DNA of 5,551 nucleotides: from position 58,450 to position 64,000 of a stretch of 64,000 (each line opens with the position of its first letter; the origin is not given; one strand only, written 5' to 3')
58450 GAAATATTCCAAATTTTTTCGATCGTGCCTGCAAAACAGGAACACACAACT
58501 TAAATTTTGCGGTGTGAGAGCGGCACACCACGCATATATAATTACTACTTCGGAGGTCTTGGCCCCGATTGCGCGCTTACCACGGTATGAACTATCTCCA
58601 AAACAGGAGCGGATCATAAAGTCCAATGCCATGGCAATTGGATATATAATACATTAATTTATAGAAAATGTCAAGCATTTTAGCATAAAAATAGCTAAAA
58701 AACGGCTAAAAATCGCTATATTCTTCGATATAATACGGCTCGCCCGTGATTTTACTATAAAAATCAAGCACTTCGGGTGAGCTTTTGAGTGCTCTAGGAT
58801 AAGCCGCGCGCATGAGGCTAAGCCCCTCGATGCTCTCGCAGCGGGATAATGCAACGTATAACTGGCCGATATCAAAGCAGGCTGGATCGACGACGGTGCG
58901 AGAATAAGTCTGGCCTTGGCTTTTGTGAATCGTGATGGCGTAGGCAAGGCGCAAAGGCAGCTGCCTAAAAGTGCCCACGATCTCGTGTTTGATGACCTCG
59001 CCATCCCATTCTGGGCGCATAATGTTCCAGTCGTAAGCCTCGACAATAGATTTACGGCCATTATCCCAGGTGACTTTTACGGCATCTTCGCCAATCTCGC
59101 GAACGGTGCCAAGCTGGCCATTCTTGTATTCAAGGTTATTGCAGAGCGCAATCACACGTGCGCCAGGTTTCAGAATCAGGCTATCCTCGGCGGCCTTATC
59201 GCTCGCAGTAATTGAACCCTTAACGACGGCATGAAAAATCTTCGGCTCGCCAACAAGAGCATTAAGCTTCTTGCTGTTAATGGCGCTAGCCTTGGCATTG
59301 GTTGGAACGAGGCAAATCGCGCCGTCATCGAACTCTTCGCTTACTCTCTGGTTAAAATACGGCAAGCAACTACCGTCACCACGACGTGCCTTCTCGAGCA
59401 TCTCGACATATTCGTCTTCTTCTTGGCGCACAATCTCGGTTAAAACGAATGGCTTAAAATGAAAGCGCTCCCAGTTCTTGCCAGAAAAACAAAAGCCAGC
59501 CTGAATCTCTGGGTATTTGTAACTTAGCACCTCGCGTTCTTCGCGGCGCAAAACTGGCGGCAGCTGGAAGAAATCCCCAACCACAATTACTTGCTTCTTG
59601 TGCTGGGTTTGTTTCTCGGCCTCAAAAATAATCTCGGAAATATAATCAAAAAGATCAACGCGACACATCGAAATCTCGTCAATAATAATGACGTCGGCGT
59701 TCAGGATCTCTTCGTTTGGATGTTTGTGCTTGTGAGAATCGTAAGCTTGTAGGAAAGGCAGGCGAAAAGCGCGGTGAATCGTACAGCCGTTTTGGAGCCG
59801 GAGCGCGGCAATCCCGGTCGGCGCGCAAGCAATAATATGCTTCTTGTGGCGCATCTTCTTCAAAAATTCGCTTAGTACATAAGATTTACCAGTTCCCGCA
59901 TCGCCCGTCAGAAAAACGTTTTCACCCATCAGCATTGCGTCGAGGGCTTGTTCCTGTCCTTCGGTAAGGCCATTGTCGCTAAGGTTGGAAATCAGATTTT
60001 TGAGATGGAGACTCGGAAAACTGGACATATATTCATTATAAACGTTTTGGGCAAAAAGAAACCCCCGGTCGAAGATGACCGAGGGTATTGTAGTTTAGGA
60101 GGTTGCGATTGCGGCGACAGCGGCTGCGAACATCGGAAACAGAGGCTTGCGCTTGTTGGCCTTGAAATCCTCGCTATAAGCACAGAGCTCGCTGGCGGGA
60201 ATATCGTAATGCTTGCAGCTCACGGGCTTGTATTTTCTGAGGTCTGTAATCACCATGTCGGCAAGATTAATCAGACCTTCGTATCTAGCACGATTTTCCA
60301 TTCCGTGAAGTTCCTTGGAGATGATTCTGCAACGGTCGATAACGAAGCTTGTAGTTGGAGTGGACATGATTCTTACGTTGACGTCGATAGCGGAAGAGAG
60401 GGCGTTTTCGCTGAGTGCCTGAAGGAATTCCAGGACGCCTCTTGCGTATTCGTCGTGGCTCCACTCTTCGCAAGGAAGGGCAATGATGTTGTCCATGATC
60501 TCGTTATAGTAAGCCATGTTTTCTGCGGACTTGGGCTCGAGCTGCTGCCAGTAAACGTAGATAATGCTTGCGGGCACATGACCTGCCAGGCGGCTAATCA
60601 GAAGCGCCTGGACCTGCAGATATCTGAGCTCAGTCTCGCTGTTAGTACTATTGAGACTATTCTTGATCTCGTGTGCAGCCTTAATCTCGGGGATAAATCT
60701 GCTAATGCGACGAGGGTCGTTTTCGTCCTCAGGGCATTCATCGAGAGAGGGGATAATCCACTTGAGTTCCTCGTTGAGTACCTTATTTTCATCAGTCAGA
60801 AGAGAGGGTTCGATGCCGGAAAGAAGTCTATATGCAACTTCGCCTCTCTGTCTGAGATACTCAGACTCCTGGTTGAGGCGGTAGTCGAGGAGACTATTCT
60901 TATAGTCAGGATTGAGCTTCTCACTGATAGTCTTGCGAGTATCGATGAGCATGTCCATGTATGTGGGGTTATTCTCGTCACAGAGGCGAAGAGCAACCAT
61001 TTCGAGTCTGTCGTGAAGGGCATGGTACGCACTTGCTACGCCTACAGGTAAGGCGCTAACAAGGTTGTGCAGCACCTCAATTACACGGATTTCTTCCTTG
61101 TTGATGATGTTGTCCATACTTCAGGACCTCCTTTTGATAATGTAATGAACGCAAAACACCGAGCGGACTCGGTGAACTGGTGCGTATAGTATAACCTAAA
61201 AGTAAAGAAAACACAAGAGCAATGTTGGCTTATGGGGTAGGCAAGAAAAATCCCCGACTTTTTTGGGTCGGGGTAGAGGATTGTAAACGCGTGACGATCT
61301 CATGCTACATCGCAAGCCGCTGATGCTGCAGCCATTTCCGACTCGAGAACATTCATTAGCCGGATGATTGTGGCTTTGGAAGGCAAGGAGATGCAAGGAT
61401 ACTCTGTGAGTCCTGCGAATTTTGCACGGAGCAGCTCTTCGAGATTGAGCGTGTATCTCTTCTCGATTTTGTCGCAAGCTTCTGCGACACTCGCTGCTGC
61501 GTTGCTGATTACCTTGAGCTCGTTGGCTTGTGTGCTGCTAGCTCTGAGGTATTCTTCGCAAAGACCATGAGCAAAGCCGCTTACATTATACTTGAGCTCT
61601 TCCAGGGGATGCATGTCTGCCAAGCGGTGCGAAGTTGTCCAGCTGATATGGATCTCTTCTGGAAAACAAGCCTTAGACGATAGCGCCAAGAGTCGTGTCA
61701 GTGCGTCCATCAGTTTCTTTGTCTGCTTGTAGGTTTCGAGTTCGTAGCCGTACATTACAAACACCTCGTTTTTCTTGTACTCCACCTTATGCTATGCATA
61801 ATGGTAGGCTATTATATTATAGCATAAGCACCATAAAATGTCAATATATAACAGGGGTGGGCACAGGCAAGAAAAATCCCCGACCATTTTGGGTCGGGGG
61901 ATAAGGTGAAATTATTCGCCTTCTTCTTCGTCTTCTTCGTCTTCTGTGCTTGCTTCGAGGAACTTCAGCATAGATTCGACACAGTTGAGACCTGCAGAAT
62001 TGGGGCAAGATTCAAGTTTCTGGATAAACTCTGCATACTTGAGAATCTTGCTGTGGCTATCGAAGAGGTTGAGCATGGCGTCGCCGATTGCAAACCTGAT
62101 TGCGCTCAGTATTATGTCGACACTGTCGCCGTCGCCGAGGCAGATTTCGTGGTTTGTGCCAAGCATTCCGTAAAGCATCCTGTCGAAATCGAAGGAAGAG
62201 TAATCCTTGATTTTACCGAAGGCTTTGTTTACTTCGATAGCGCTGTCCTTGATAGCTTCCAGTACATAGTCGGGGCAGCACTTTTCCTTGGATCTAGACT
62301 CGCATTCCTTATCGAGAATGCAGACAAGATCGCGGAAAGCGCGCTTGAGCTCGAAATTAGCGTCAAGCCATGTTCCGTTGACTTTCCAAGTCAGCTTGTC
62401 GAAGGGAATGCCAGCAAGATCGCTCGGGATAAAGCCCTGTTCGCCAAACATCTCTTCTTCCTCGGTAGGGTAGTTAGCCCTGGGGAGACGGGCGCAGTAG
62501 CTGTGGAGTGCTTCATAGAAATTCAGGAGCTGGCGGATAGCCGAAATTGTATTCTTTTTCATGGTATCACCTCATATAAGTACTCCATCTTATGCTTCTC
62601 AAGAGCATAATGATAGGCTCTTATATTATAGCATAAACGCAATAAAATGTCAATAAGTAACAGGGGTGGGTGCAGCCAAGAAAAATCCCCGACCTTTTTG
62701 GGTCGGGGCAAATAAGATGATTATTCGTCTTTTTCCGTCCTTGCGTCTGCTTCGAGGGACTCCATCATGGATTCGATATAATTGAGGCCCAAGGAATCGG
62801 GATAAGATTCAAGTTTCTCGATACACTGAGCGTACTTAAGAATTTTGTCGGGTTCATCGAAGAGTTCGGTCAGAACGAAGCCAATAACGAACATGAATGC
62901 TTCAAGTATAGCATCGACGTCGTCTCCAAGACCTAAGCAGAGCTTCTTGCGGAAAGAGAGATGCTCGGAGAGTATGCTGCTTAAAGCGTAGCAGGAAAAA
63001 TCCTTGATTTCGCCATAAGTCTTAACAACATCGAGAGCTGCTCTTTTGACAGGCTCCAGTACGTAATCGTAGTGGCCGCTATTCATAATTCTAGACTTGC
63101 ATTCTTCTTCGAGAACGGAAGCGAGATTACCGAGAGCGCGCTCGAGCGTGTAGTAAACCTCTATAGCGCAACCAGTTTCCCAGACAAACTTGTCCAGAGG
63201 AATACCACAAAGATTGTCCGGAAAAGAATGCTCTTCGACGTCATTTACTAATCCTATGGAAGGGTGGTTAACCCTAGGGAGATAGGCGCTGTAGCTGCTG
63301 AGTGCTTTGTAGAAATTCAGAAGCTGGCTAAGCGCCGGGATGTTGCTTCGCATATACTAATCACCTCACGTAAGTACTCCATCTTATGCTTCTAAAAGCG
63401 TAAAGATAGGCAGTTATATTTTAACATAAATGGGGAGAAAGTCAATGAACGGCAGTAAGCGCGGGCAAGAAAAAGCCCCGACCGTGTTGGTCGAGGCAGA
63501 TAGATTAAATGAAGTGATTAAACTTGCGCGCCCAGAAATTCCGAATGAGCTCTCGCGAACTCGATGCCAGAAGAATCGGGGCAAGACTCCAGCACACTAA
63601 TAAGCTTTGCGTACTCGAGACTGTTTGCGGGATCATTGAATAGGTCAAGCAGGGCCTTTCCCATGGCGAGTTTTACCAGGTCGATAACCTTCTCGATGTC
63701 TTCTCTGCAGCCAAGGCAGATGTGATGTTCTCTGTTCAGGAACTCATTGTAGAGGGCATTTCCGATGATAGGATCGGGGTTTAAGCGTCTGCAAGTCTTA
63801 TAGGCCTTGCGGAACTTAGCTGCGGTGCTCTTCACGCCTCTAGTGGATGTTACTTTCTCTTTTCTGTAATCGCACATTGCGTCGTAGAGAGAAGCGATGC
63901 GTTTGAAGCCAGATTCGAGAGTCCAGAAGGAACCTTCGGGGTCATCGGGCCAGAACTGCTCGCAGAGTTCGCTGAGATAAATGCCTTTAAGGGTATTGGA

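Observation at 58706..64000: Accessory block: Pif1/RecD-like helicase followed by orphan genes and a tandem array of acidic paralogues, all monocistronic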

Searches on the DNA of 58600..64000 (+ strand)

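Call 11: search_dna_similar(query=window:58600-64000:+, collection=phages, mode=distant)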
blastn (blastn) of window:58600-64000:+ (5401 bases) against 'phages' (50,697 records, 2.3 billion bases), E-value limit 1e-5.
No match.

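Call 12: search_dna_similar(query=window:58600-64000:+, collection=plasmids, mode=distant)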
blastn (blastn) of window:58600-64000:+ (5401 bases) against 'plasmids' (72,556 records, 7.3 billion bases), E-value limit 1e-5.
No match.

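Call 94: search_rna_families(sources=[L018, L019, L021], threshold=evalue, max_evalue=1)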
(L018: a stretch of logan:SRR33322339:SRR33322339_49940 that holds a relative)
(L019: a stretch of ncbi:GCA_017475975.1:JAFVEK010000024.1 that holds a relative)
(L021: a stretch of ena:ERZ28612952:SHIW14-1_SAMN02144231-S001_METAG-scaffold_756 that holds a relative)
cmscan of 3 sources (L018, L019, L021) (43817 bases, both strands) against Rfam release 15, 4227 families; matches with E-value up to 1: 4.
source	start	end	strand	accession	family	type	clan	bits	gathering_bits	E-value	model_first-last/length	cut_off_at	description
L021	8873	8945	+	RF00005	tRNA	Gene; tRNA;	CL00001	68.4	29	5.9e-13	1-71/71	no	tRNA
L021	14492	14553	+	RF02064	STnc370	Gene; sRNA;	-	34.1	54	0.52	1-71/71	no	Enterobacterial sRNA STnc370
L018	8224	8324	-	RF04071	MIR2863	Gene; miRNA;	CL00139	26.3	94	0.39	1-113/113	no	MIR2863 microRNA precursor family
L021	14523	14579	-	RF02677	NsiR4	Gene; sRNA;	-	25.1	40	0.18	1-65/65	no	Nitrogen stress-induced RNA 4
